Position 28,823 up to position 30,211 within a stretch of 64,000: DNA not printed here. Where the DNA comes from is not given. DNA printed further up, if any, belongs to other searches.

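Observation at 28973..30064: Stand-alone thioester reductase translationally coupled to the ketosynthase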

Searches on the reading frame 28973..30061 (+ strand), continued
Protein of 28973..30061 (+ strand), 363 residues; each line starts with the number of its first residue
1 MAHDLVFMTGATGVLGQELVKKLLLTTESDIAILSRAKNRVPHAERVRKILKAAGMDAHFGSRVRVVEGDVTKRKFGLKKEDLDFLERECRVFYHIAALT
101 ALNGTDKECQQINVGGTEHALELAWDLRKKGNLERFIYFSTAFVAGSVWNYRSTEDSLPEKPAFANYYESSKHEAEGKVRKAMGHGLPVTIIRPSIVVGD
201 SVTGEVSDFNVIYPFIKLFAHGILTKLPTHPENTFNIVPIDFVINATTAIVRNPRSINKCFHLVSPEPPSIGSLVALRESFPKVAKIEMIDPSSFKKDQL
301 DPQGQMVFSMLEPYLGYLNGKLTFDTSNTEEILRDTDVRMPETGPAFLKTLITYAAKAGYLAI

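Call 10: find_related_loci(query=A1, collection=genome_contigs, flank=10000)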
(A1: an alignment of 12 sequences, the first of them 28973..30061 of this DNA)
Query A1 (363 aa) in genome_contigs; peptide patterns used: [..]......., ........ (x = any residue, [..] = any of these).
98 stretches matched a pattern; 66 encode a relative of the query (tblastn E <= 1e-3); 66 distinct loci.
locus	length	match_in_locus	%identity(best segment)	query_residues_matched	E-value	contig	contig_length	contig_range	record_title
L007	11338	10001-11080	83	4-363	0e+0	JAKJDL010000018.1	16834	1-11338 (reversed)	MAG: Candidatus Omnitrophota bacterium isolate UR.bin134 NODE_18_length_16834_cov_4.155815, whole genome shotgun sequenc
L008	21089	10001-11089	81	1-363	0e+0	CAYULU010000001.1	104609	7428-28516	MAG TPA_asm: uncultured bacterium isolate SRP263991_co2_526 genome assembly, contig: NODE_79_length_104609_cov_77.000708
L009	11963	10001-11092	75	1-363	0e+0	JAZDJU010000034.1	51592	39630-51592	MAG: Candidatus Omnitrophota bacterium isolate MEGAHIT-group-0.500 k141_18339974, whole genome shotgun sequence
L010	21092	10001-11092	74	1-363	0e+0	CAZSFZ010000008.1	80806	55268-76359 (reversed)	MAG TPA_asm: uncultured bacterium isolate binchicken_co117_453 genome assembly, contig: NODE_538_length_80806_cov_22.908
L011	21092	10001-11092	73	1-363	0e+0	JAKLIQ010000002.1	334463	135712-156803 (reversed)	MAG: Candidatus Omnitrophota bacterium isolate RA.bin90 RA.bin90_2, whole genome shotgun sequence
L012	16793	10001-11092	74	1-363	0e+0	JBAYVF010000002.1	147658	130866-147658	MAG: Candidatus Omnitrophota bacterium isolate SO_2016_LW3_53 scaffold00152_LW162_2016, whole genome shotgun sequence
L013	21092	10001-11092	74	1-363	0e+0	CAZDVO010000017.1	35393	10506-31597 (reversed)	MAG TPA_asm: uncultured bacterium isolate binchicken_co117_427 genome assembly, contig: NODE_2341_length_35393_cov_8.347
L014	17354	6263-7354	73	1-363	0e+0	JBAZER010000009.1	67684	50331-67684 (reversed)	MAG: Candidatus Omnitrophota bacterium isolate SO_2017_LW3_130 NODE_826_length_67684_cov_1.619951_LW162_2017, whole geno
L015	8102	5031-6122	73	1-363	0e+0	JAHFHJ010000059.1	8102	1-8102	MAG: Candidatus Omnitrophota bacterium isolate nzgw336 NODE_22774_length_8103_cov_8.735781, whole genome shotgun sequenc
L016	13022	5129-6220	73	1-363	0e+0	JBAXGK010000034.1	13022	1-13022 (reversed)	MAG: Candidatus Omnitrophota bacterium isolate ELA295 MAG295_34, whole genome shotgun sequence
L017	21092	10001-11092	74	1-363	0e+0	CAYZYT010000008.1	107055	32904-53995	MAG TPA_asm: uncultured bacterium isolate SRP272421_co2_334 genome assembly, contig: NODE_167_length_107055_cov_12.50805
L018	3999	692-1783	73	1-363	0e+0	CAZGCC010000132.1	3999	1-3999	MAG TPA_asm: uncultured bacterium isolate binchicken_co113_1 genome assembly, contig: NODE_27259_length_3999_cov_4.36156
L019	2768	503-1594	74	1-363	0e+0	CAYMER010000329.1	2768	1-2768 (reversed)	MAG TPA_asm: uncultured bacterium isolate binchicken_co18_506 genome assembly, contig: k141_1042793, whole genome shotgu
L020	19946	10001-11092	73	1-363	0e+0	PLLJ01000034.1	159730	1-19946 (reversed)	MAG: Candidatus Omnitrophota bacterium isolate fen_1321 73.20120800_E3X.43_contig_1258, whole genome shotgun sequence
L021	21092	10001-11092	73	1-363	0e+0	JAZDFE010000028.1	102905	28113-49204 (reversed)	MAG: Candidatus Omnitrophota bacterium isolate MEGAHIT-group-0.189 k141_1628799, whole genome shotgun sequence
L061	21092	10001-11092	49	1-363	2e-115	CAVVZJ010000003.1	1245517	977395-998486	MAG: uncultured Planctomycetales bacterium isolate MFD01721.bin.2.217 genome assembly, contig: contig_15208, whole genom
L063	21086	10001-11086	51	1-361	4e-111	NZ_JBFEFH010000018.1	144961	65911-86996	Tautonia sp. JC769 18, whole genome shotgun sequence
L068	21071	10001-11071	46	6-361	1e-92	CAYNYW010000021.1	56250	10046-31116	MAG TPA_asm: uncultured Defluviicoccus sp. isolate binchicken_co326_179 genome assembly, contig: NODE_205_length_56250_c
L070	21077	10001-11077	47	7-363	8e-110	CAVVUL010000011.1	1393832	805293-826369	MAG: uncultured Acidobacteriota bacterium isolate MFD02979.bin.2.72 genome assembly, contig: contig_68130, whole genome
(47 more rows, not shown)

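Call 15: search_protein_families(library=pfam, proteins=[L063:4785-8717:-, L063:8741-9904:+, L063:11825-15334:+, L063:15842-18187:+, L063:3275-4861:+, L070:11250-12698:+, L070:7646-8638:+, L070:8321-9373:-, L070:3706-4938:-, L070:13128-14072:+], max_evalue=0.001)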
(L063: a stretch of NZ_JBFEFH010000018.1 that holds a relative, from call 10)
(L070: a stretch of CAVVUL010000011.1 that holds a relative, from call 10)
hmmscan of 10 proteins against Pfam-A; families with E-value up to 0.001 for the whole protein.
L063:4785-8717:- (1310 aa): 0 families

L063:8741-9904:+ (388 aa): 9 families
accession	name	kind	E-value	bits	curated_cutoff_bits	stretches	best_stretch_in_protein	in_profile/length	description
PF08241.18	Methyltransf_11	-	2e-20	73.6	21.2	1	193-288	1-95/95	Methyltransferase domain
PF13847.12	Methyltransf_31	-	7.6e-17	61.8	27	1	189-306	4-128/145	Methyltransferase domain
PF13649.12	Methyltransf_25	-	1.1e-16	61.8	27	1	192-284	1-97/97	Methyltransferase domain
PF08242.18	Methyltransf_12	-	1.6e-09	38.8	30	1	193-286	1-98/98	Methyltransferase domain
PF13489.12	Methyltransf_23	-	2.4e-09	37.6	27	1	172-295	7-123/164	Methyltransferase domain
PF01209.24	Ubie_methyltran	-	1.5e-06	28.2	20.1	1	186-291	45-154/233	ubiE/COQ5 methyltransferase family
PF05148.21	Methyltransf_8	-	7.2e-06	26.5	27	1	240-320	109-189/219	Hypothetical methyltransferase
PF05175.20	MTS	-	0.00011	22.3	23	1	188-296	31-146/170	Methyltransferase small domain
PF13578.12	Methyltransf_24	-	0.00022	22.5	26.3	1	193-290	1-104/105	Methyltransferase domain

L063:11825-15334:+ (1170 aa): 0 families

L063:15842-18187:+ (782 aa): 0 families

L063:3275-4861:+ (529 aa): 0 families

L070:11250-12698:+ (483 aa): 2 families
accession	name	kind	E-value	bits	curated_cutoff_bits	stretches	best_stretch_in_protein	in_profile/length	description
PF17297.7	PEPCK_N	-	7.6e-109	362.9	23.8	1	19-238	2-218/218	Phosphoenolpyruvate carboxykinase N-terminal domain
PF00821.23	PEPCK_GTP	-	3.4e-17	62.7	23.8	1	305-397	60-151/357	Phosphoenolpyruvate carboxykinase C-terminal P-loop domain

L070:7646-8638:+ (331 aa): 0 families

L070:8321-9373:- (350 aa): 2 families
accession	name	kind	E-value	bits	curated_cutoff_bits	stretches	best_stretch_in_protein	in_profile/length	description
PF00378.25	ECH_1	-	1.5e-35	123.2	27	1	122-319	4-202/251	Enoyl-CoA hydratase/isomerase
PF16113.10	ECH_2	-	6.2e-18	65.8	27.2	1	135-319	13-200/335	Enoyl-CoA hydratase/isomerase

L070:3706-4938:- (410 aa): 0 families

L070:13128-14072:+ (315 aa): 5 families
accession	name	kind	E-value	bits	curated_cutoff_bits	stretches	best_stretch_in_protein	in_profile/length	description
PF21302.3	Zn_ribbon_RlmA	-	8.3e-13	48.5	27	1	41-82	2-43/44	RlmA, N-terminal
PF13649.12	Methyltransf_25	-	7.8e-09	36.5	27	1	127-212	1-87/97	Methyltransferase domain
PF08241.18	Methyltransf_11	-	2.3e-08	35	21.2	1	129-212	2-81/95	Methyltransferase domain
PF13847.12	Methyltransf_31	-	5.8e-05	23.2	27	1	124-173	4-49/145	Methyltransferase domain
PF08242.18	Methyltransf_12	-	0.00057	21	30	0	129-212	2-86/98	Methyltransferase domain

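Call 20: search_solved_structures(query=A1, max_evalue=0.00001, show_alignments=2)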
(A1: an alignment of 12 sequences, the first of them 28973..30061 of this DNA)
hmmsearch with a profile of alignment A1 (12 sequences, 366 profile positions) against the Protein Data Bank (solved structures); distinct sequences matched with E-value up to 0.00001: 13.
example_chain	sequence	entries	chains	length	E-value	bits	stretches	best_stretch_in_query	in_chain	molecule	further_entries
4u7w_A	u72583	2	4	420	1.6e-42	148.7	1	5-268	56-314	MxaA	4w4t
8v1x_A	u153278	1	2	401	7.6e-33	116.8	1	5-362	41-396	Type I polyketide synthase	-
6vtj_A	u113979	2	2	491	6.2e-19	71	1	6-362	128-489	Non-ribosomal peptide synthetase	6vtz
4dqv_A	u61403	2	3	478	3.1e-15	58.9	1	5-250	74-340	PROBABLE PEPTIDE SYNTHETASE NRP (PEPTIDE SYNTHASE) | Peptide synthetase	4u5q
7eoz_A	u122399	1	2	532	7.5e-15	57.6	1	5-150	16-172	Fatty acyl-CoA reductase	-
5msc_A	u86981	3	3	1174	1.5e-14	56.6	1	5-218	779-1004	Carboxylic acid reductase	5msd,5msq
5msp_A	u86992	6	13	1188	1.3e-13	53.5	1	4-224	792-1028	Thioester reductase domain-containing protein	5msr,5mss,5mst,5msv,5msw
5mso_A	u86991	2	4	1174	2.6e-12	49.2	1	4-267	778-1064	Carboxylic acid reductase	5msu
4f6c_A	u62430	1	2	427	1.7e-11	46.6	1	7-299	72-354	AusA reductase domain protein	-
4f6l_B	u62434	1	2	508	2.7e-11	45.9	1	7-299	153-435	AusA reductase domain protein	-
8vr2_A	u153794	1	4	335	1.4e-09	40.3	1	85-206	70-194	NAD-dependent epimerase/dehydratase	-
3wj7_A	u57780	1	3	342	6.5e-08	34.8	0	89-202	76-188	Putative oxidoreductase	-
6nki_A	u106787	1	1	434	3.9e-06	28.9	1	5-89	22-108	NRPS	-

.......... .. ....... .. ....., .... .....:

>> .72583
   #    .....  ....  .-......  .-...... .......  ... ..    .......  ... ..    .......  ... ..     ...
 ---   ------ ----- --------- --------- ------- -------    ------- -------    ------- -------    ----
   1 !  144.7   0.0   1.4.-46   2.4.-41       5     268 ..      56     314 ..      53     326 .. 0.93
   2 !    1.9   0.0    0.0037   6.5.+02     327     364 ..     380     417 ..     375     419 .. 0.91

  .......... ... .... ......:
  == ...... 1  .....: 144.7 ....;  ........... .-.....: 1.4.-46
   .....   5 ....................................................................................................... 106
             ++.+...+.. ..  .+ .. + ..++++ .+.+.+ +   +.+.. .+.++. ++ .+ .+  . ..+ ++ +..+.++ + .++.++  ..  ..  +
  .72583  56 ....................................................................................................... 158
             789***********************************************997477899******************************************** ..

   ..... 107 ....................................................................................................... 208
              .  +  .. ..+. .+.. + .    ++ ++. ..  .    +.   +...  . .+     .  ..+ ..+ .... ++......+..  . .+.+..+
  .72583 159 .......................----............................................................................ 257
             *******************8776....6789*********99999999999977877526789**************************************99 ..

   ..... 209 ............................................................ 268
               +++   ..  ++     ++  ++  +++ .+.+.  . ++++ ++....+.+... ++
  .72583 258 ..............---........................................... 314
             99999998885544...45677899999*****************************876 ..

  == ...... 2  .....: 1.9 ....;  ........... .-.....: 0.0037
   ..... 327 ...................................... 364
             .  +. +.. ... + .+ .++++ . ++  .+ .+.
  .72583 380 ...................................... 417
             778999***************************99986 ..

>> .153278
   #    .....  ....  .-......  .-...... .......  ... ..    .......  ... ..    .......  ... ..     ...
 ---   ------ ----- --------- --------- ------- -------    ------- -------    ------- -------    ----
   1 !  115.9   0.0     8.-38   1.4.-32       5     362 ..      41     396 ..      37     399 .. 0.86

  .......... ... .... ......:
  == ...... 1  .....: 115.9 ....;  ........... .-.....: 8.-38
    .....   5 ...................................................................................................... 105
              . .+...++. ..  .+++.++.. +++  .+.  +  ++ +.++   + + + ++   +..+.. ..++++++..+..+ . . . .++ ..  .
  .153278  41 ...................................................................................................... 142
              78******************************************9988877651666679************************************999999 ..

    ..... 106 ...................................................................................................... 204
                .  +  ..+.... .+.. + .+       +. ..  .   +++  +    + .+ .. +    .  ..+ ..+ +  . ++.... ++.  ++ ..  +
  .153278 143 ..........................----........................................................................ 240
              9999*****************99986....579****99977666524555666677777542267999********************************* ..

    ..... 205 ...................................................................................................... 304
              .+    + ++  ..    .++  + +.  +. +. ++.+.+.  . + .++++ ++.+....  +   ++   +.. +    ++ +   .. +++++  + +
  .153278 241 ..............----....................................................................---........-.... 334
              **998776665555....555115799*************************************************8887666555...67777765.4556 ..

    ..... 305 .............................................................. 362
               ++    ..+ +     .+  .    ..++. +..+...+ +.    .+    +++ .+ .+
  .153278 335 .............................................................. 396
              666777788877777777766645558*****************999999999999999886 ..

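Call 35: predict_structure(alignment_id=A2)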
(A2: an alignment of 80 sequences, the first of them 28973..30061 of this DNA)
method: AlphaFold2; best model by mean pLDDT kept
length: 363 residues; sequences in the alignment: 80
mean_pLDDT: 92.0   pTM: 0.92
mean pLDDT of the five models: 92.0, 90.2, 90.2, 89.7, 89.3
residues with pLDDT >= 90: 260; 70-90: 99; 50-70: 3; < 50: 1
segments of 3 or more residues with pLDDT < 50: none
pLDDT, mean of each block of 10 residues (from residue 1): 83 92 95 89 89 93 94 96 96 91 88 97 97 97 94 97 94 98 98 96 90 82 85 94 98 97 96 87 83 88 86 82 95 96 94 90 75
secondary structure, 60 per line:
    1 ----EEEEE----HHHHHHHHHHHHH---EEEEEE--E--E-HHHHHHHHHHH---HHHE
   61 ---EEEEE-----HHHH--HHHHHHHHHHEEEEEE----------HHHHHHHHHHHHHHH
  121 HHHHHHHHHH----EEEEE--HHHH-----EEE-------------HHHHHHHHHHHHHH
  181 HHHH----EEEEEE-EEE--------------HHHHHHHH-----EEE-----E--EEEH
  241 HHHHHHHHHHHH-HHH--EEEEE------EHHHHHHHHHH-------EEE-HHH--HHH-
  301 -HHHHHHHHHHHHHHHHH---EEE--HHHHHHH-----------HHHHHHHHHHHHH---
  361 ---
elements in order: E5-9 H14-26 E30-35 H43-53 E64-68 H74-77 H80-89 E90-95 H106-130 E135-139 H142-145 E151-153 H167-184 E189-194 E196-198 H213-220 E226-228 E237-239 H240-252 E259-263 H271-280 E288-290 H302-318 E322-324 H327-333 H345-357

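Call 37: fold_search(model_id=the predicted structure, library=pdb)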
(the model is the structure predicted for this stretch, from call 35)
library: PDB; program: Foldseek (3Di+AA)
matches with E <= 10: 1930; with E <= 0.001: 918
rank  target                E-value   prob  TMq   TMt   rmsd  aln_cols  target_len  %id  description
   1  4w4t_B                6.5e-27  1.00  0.83  0.78   3.7       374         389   24  The crystal structure of the terminal R domain from the myxalamid PKS-NRPS biosynthetic pathway (released 2015-08-12)
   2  4w4t_A                6.5e-27  1.00  0.82  0.77   3.9       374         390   25  The crystal structure of the terminal R domain from the myxalamid PKS-NRPS biosynthetic pathway (released 2015-08-12)
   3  4u7w_B                1.6e-26  1.00  0.81  0.76   4.0       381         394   25  The crystal structure of the terminal R domain from the myxalamid PKS-NRPS biosynthetic pathway (released 2015-08-12)
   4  4u7w_A                1.9e-25  1.00  0.83  0.78   3.6       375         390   25  The crystal structure of the terminal R domain from the myxalamid PKS-NRPS biosynthetic pathway (released 2015-08-12)
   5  8v1x_A                1.9e-25  1.00  0.79  0.75   4.5       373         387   23  Crystal structure of polyketide synthase (PKS) thioreductase domain from Streptomyces coelicolor (released 2024-11-27)
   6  8v1x_B                5.2e-24  1.00  0.78  0.73   4.9       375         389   23  Crystal structure of polyketide synthase (PKS) thioreductase domain from Streptomyces coelicolor (released 2024-11-27)
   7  6vtj                  2.6e-21  1.00  0.77  0.61   4.2       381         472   22  Structure of a thiolation-reductase di-domain from an archaeal non-ribosomal peptide synthetase (released 2020-02-26)
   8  6vtz                  2.1e-20  1.00  0.74  0.72   4.5       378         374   23  Structure of a thiolation-reductase di-domain from an archaeal non-ribosomal peptide synthetase (released 2020-02-26)
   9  7eoz_A                4.6e-20  1.00  0.77  0.59   5.7       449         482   18  The structure of rice Defective Pollen Wall (DPW) in the complex with its cofactor NADP (released 2022-08-24)
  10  7eoz_B                8.4e-20  1.00  0.75  0.59   6.0       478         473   19  The structure of rice Defective Pollen Wall (DPW) in the complex with its cofactor NADP (released 2022-08-24)
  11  5msu_B                1.3e-18  1.00  0.72  0.59   5.5       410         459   20  Structure of the R domain of carboxylic acid reductase (CAR) from Mycobacterium marinum in complex with NADP, P21 form (released 2017-07-05)
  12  5msr_A                1.3e-18  1.00  0.71  0.52   5.7       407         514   20  Structure of the unmodified PCP-R domain of carboxylic acid reductase (CAR) from Segniliparus rugosus in complex with  (released 2017-07-05)
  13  5msr_C                1.6e-18  1.00  0.73  0.53   5.4       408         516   20  Structure of the unmodified PCP-R domain of carboxylic acid reductase (CAR) from Segniliparus rugosus in complex with  (released 2017-07-05)
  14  5msr_D                2.5e-18  1.00  0.73  0.54   5.3       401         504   21  Structure of the unmodified PCP-R domain of carboxylic acid reductase (CAR) from Segniliparus rugosus in complex with  (released 2017-07-05)
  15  5msr_B                2.5e-18  1.00  0.70  0.51   5.9       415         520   20  Structure of the unmodified PCP-R domain of carboxylic acid reductase (CAR) from Segniliparus rugosus in complex with  (released 2017-07-05)
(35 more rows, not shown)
